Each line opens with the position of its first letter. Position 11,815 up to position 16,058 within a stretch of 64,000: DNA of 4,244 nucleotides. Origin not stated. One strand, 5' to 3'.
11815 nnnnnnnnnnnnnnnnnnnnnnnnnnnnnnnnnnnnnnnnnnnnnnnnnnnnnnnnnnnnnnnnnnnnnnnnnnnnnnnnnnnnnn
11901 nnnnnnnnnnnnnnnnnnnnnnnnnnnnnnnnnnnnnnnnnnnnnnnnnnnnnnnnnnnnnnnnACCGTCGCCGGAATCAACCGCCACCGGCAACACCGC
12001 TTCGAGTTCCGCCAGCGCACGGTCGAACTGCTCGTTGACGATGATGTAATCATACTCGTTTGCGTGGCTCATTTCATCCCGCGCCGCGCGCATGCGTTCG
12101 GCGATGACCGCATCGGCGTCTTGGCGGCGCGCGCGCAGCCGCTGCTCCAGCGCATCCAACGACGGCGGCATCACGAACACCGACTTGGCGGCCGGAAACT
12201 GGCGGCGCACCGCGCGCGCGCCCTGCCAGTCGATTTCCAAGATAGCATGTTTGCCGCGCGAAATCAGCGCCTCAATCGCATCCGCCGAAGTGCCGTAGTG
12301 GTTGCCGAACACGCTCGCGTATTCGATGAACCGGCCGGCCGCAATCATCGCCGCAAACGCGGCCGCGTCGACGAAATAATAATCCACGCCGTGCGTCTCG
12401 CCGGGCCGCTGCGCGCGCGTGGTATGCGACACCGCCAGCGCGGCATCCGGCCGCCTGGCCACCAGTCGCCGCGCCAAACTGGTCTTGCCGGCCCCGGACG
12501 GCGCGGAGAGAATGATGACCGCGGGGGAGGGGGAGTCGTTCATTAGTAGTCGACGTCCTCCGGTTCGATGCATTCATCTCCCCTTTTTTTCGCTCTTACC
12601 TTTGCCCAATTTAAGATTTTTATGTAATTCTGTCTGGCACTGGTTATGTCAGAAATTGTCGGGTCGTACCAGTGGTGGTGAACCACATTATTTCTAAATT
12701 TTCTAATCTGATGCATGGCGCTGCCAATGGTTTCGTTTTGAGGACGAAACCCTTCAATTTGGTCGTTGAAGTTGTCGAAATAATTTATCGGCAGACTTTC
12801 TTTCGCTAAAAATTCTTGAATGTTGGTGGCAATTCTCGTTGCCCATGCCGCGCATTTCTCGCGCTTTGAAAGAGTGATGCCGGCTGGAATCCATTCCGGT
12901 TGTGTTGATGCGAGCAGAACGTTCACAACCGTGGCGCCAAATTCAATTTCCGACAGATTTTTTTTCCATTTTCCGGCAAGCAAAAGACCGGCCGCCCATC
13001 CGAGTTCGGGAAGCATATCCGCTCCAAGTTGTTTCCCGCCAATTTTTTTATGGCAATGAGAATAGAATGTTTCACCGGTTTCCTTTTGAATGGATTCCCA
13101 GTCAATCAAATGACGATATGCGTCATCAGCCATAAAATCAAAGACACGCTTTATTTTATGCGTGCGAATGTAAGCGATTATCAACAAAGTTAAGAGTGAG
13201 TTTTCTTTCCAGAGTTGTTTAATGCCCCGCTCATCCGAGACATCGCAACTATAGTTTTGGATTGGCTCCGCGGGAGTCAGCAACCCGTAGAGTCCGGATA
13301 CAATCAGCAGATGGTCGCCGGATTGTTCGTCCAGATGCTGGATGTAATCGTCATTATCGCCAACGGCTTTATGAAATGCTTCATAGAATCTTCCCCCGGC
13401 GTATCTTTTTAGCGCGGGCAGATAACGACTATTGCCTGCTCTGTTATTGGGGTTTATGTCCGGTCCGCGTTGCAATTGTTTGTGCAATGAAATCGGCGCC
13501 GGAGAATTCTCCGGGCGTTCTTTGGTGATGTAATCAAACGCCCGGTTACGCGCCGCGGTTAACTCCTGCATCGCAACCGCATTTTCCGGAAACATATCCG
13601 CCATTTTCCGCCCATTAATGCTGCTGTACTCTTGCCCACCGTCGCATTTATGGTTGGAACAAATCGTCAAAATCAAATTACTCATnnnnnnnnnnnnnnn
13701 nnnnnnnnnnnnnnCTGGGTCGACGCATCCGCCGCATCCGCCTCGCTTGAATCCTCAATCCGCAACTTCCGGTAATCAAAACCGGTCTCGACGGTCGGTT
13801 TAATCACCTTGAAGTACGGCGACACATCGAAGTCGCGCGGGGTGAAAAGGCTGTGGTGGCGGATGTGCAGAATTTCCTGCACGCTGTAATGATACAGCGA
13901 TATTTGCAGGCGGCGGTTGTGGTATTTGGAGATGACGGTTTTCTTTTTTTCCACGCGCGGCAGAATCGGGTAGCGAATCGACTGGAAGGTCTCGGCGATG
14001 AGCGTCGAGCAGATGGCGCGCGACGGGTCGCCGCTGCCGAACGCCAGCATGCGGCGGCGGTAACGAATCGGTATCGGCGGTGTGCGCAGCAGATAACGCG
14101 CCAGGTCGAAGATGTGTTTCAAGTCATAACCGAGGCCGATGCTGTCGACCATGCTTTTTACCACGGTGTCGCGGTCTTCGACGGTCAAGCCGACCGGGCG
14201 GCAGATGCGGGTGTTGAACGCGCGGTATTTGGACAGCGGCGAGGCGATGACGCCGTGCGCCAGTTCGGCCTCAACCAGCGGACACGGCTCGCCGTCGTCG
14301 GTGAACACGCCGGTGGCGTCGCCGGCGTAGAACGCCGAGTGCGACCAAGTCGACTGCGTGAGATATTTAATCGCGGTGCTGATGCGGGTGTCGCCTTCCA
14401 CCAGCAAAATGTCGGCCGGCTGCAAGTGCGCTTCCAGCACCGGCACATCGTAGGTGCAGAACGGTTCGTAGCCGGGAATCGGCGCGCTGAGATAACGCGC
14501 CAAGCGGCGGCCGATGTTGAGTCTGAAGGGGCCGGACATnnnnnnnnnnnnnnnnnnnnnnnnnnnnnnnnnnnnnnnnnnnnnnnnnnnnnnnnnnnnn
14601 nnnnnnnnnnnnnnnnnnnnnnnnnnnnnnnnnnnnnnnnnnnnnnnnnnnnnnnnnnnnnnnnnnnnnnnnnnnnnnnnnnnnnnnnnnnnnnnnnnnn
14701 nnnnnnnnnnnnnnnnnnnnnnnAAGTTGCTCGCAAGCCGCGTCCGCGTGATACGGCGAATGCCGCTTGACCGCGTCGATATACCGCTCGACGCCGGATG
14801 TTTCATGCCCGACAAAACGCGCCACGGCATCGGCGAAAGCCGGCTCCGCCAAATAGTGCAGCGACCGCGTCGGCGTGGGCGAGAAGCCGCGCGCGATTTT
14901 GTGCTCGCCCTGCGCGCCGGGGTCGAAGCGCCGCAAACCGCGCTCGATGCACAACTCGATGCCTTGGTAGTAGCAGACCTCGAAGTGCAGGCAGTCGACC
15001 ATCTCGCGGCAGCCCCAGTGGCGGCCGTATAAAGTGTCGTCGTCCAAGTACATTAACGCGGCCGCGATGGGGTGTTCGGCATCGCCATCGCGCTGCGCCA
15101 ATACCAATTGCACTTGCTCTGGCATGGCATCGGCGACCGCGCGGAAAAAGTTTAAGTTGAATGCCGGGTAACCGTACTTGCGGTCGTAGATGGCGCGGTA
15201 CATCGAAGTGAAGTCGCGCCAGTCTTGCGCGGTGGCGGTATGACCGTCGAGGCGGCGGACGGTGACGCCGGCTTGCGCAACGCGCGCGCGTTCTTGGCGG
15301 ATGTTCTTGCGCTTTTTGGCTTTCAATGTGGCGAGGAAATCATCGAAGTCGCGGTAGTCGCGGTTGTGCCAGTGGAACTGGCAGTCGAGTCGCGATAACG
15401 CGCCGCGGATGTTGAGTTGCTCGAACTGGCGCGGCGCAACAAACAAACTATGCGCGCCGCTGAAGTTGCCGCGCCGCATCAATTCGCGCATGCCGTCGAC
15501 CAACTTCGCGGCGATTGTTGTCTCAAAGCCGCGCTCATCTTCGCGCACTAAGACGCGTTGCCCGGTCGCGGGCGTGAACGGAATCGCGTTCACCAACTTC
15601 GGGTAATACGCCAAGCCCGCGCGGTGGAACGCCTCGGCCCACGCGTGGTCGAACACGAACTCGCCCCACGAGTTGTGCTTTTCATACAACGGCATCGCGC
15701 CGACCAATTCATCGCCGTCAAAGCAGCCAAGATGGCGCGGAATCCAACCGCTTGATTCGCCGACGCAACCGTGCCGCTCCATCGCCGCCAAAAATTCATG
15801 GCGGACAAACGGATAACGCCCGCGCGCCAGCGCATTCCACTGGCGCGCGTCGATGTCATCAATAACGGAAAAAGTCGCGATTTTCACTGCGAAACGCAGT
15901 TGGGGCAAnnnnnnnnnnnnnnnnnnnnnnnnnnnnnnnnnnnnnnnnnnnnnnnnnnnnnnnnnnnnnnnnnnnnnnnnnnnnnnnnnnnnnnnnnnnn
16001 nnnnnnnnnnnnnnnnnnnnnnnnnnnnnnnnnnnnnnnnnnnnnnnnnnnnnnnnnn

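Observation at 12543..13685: YaaA-like DNA-binding domain fused to a HEPN-like RNase motif, coupled to gmk-rpoZ-spoT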

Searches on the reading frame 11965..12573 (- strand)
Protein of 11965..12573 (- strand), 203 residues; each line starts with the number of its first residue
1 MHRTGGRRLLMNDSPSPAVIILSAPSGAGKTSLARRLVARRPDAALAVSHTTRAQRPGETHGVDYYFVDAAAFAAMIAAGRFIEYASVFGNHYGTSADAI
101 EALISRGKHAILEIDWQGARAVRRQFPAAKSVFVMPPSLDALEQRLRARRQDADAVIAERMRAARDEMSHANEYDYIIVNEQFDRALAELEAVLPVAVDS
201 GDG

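Call 5: search_protein_families(library=pfam, proteins=[window:11965-12573:-], max_evalue=1)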
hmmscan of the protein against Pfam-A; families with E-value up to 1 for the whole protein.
window:11965-12573:- (203 aa): 18 families
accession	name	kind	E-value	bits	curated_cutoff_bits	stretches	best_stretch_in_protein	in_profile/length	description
PF00625.27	Guanylate_kin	-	1e-52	178.9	25.2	1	19-194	4-179/182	Guanylate kinase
PF13671.12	AAA_33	-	2.7e-05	24.9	27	1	20-165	2-137/143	AAA domain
PF13401.12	AAA_22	-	0.003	18.3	27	1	18-62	6-33/130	AAA domain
PF13191.12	AAA_16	-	0.0057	17.6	32.6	1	14-53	21-52/167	AAA ATPase domain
PF13521.12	AAA_28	-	0.0062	17.2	27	1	20-179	2-156/164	AAA domain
PF01926.29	MMR_HSR1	-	0.0082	16.7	21.9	1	26-77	8-57/113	50S ribosome-binding GTPase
PF13238.12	AAA_18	-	0.0088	16.9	29.4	1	20-41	1-22/128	AAA domain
PF06414.18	Zeta_toxin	-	0.015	15.2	22.3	1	13-37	12-36/199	Zeta toxin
PF16896.10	PGDH_C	-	0.024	15.1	25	1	68-118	90-140/155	Phosphogluconate dehydrogenase (decarboxylating) C-term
PF20720.3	nSTAND3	-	0.027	14.6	27.2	1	19-40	19-40/155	Novel STAND NTPase 3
PF13481.12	AAA_25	-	0.038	14.1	27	1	11-39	27-55/195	AAA domain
PF02492.25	cobW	-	0.051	13.6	20.7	1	19-48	2-32/180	CobW/HypB/UreG, nucleotide-binding domain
PF08242.18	Methyltransf_12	-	0.084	14.1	30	0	134-194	25-85/98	Methyltransferase domain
PF03193.22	RsgA_GTPase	-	0.13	12.5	30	1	18-50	107-139/174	RsgA GTPase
PF00004.35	AAA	-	0.15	13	21.2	1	20-40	1-21/131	ATPase family associated with various cellular activities (AAA)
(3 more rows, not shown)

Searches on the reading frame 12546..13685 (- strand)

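Call 5: search_protein_families(library=pfam, proteins=[window:12546-13685:-], max_evalue=1)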
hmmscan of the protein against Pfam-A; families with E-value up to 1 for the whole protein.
window:12546-13685:- (380 aa): 4 families
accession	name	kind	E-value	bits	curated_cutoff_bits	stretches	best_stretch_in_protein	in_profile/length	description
PF03883.20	H2O2_YaaD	-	3.7e-07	30.4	29.6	1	85-199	70-176/236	Peroxide stress protein YaaA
PF13643.11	DUF4145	-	3.7e-05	24.1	23.1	1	304-350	35-83/88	Domain of unknown function (DUF4145)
PF21818.3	DUF6884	-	0.00064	20.3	30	1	120-195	34-107/135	Family of unknown function (DUF6884)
PF23834.1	DUF7204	-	0.35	11.8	27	0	301-332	7-38/50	Domain of unknown function (DUF7204)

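Call 6: search_protein_families(library=padloc, proteins=[window:12546-13685:-], max_evalue=1)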
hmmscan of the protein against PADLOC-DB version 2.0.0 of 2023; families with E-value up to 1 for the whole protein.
window:12546-13685:- (380 aa): 0 families

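Call 7: search_protein_families(library=ncbifam, proteins=[window:12546-13685:-], max_evalue=1)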
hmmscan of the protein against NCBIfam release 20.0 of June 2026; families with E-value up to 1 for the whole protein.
window:12546-13685:- (380 aa): 9 families
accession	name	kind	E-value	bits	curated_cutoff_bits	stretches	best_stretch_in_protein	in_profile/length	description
NF002547.0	PRK02101.2-5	equivalog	5.9e-07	29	392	1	85-202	71-184/255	peroxide stress protein YaaA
NF002543.0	PRK02101.1-4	equivalog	0.00056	19.6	204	1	87-152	69-128/244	peroxide stress protein YaaA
NF002542.0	PRK02101.1-3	equivalog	0.0023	17.2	278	1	122-148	104-130/258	peroxide stress protein YaaA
NF002548.0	PRK02101.2-6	equivalog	0.0094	15.5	391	1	5-148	3-131/251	peroxide stress protein YaaA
NF002544.0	PRK02101.2-1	equivalog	0.014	14.7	339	1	35-147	23-129/248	peroxide stress protein YaaA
NF002541.0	PRK02101.1-1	equivalog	0.025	13.9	368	1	121-149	103-131/258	peroxide stress protein YaaA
NF002546.0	PRK02101.2-4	equivalog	0.042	13.4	321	1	36-146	24-122/245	peroxide stress protein YaaA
NF002545.0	PRK02101.2-3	equivalog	0.077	12.5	324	1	35-149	23-132/265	peroxide stress protein YaaA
NF003670.0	PRK05293.1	equivalog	0.13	11.2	470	1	64-131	62-126/382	glucose-1-phosphate adenylyltransferase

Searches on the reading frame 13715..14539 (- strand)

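Call 5: search_protein_families(library=pfam, proteins=[window:13715-14539:-], max_evalue=1)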
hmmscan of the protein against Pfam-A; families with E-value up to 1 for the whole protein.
window:13715-14539:- (275 aa): 1 family
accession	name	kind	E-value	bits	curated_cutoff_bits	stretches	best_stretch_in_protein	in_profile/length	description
PF05708.18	Peptidase_C92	-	5.2e-05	23.8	27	1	39-143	2-101/166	Permuted papain-like amidase enzyme, YaeF/YiiX, C92 family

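Call 6: search_protein_families(library=padloc, proteins=[window:13715-14539:-], max_evalue=1)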
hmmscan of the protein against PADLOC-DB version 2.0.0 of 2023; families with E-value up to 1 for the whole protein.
window:13715-14539:- (275 aa): 0 families

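Call 7: search_protein_families(library=ncbifam, proteins=[window:13715-14539:-], max_evalue=1)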
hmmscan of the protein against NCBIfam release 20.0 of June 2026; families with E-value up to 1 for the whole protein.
window:13715-14539:- (275 aa): 1 family
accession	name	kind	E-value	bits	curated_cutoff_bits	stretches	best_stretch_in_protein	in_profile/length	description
NF008552.0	PRK11479.1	equivalog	0.01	15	279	1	35-75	61-101/274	YaeF family permuted papain-like enzyme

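Call 10: search_protein_families(library=phrogs, proteins=[window:13715-14539:-], max_evalue=1)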
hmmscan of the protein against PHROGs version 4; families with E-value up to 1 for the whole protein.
window:13715-14539:- (275 aa): 1 family
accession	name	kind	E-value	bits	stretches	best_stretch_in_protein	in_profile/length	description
phrog_1128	-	moron, auxiliary metabolic gene and host takeover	9.5e-13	49.1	1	34-191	17-148/381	enoyl-CoA hydratase/carnithine racemase-like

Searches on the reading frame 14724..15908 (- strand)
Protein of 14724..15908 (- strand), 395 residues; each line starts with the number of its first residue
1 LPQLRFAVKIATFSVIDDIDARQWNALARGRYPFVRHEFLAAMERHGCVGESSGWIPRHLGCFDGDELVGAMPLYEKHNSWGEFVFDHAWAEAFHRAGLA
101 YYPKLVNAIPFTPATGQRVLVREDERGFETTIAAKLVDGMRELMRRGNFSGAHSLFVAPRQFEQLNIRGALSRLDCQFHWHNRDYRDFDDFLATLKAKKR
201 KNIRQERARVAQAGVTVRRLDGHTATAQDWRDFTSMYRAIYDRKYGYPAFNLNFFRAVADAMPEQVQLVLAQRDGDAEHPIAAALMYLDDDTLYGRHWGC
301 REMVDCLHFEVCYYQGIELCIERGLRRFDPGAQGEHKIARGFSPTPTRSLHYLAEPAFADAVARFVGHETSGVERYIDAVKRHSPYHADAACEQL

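Call 5: search_protein_families(library=pfam, proteins=[window:14724-15908:-], max_evalue=1)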
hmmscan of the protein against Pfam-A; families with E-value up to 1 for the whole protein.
window:14724-15908:- (395 aa): 5 families
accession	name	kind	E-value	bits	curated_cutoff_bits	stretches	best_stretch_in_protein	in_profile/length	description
PF04339.18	FemAB_like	-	5.9e-145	483.5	27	1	16-387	2-368/369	Peptidogalycan biosysnthesis/recognition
PF13480.13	Acetyltransf_6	-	1.6e-12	48.2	22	1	197-334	1-138/143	Acetyltransferase (GNAT) domain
PF07395.17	Mig-14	-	0.0049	16.7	22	1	194-252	106-159/264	Mig-14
PF02388.22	FemAB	-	0.012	14.9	24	1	184-273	157-238/406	FemAB family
PF16402.11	DUF5010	-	0.082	12.3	23.7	1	228-268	285-326/333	Domain of unknown function (DUF5010)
